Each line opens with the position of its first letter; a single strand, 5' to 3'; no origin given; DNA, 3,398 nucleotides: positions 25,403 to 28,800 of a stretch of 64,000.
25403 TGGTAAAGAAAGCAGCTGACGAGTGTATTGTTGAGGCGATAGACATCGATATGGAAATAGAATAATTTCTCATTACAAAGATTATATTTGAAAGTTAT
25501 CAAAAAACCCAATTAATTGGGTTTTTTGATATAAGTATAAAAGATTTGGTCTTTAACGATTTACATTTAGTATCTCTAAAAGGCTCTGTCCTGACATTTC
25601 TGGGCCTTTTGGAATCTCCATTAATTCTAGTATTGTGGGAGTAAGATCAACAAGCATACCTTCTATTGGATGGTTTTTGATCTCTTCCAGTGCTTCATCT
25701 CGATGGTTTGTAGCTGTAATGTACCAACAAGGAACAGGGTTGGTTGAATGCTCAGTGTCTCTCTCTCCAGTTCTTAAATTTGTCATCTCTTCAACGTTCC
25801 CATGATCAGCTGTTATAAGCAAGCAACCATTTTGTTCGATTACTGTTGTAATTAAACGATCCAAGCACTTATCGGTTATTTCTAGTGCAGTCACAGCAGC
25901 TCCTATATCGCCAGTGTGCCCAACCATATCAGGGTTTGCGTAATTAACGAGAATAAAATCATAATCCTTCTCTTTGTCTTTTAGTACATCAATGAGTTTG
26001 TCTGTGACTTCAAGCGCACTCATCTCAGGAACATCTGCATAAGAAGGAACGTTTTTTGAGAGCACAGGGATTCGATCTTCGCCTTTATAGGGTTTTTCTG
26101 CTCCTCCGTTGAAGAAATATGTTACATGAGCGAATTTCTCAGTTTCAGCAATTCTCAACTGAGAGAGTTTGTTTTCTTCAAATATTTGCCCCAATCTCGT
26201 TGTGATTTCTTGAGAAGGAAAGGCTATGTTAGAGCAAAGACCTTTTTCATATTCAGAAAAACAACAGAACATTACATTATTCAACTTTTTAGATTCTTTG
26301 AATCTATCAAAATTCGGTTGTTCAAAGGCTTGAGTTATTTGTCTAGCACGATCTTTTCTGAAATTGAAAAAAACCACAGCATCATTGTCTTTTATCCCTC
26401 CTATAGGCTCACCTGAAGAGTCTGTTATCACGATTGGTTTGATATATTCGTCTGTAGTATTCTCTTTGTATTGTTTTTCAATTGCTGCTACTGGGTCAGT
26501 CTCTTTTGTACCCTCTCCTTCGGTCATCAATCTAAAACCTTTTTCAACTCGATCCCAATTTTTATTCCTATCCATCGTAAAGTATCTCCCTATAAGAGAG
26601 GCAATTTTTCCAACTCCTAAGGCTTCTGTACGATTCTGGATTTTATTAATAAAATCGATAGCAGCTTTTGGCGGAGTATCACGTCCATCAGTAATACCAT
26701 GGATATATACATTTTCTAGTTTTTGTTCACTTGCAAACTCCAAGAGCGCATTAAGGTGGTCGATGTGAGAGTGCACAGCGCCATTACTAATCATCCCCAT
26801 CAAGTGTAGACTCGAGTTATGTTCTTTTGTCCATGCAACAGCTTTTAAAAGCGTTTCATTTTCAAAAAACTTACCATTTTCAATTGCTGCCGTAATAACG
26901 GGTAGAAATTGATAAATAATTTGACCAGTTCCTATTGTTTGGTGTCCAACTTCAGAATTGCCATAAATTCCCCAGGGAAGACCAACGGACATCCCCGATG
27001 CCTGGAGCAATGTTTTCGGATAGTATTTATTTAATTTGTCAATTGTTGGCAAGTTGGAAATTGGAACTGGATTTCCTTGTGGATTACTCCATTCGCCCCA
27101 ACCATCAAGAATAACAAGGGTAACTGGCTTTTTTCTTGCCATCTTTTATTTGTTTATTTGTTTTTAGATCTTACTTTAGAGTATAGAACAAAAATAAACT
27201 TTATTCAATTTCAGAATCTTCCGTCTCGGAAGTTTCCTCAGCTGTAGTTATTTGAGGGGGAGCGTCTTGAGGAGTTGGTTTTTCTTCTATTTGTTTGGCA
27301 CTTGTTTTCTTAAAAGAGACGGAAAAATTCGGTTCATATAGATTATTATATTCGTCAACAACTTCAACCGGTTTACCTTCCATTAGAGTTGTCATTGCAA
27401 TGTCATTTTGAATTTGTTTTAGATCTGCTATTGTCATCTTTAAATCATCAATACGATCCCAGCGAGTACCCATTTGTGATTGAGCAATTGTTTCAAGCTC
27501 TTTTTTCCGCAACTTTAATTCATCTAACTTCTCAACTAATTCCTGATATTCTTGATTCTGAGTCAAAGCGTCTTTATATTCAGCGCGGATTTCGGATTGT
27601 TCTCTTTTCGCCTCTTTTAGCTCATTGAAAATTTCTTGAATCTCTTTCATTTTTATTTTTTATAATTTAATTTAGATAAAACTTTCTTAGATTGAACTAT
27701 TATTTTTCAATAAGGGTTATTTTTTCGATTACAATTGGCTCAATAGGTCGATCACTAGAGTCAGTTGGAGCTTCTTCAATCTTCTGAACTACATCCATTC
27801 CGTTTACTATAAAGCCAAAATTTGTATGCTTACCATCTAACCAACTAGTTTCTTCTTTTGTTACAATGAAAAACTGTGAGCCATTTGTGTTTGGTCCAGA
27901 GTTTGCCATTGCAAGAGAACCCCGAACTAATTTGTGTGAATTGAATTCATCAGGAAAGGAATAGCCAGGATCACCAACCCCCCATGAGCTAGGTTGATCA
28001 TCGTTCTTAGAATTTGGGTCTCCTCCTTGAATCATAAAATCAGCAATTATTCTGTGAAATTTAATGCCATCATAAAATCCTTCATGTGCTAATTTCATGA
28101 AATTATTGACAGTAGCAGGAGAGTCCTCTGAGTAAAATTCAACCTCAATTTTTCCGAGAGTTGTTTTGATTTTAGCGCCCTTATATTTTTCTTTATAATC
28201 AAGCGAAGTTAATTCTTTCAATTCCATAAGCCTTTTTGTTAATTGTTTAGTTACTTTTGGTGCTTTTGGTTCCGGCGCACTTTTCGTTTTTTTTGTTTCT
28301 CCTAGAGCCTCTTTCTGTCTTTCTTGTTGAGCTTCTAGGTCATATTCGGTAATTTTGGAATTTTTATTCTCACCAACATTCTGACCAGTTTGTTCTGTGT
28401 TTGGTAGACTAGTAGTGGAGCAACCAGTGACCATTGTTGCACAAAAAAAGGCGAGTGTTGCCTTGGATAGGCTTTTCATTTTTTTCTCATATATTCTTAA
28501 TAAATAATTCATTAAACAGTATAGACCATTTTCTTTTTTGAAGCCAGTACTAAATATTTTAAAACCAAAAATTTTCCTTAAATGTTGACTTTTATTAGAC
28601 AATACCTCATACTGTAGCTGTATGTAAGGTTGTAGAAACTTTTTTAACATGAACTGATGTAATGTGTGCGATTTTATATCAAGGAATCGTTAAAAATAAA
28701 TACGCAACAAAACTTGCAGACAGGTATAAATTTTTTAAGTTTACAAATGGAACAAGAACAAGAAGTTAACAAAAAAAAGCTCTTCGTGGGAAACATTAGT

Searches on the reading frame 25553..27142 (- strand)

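Call 73: search_protein_families(library=pfam, proteins=[window:25553-27142:-], max_evalue=0.0001)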
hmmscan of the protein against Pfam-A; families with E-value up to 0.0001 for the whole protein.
window:25553-27142:- (529 aa): 3 families
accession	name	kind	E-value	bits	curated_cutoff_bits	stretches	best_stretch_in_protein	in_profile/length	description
PF06415.18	iPGM_N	-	9.4e-84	280.7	27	1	83-300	1-217/217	BPG-independent PGAM N-terminus (iPGM_N)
PF01676.23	Metalloenzyme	-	1.9e-68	231.1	24.3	1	5-511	1-251/252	Metalloenzyme superfamily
PF01663.27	Phosphodiest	-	8.5e-05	22.7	23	0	339-452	104-224/342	Type I phosphodiesterase / nucleotide pyrophosphatase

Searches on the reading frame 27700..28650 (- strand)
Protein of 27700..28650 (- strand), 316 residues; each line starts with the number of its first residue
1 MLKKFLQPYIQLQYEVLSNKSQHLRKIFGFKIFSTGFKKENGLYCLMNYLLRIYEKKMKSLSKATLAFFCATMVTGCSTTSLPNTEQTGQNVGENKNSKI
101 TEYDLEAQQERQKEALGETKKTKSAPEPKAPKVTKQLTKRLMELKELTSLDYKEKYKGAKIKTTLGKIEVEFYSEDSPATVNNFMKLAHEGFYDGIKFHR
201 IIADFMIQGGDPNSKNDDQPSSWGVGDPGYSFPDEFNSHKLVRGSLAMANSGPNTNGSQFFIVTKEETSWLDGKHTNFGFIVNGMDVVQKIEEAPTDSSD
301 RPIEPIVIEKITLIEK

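Call 73: search_protein_families(library=pfam, proteins=[window:27700-28650:-], max_evalue=0.0001)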
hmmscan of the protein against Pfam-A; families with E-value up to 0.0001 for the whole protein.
window:27700-28650:- (316 aa): 1 family
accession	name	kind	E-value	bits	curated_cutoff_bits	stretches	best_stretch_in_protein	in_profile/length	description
PF00160.26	Pro_isomerase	-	2.7e-51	174.4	21.7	1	160-312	3-158/159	Cyclophilin type peptidyl-prolyl cis-trans isomerase/CLD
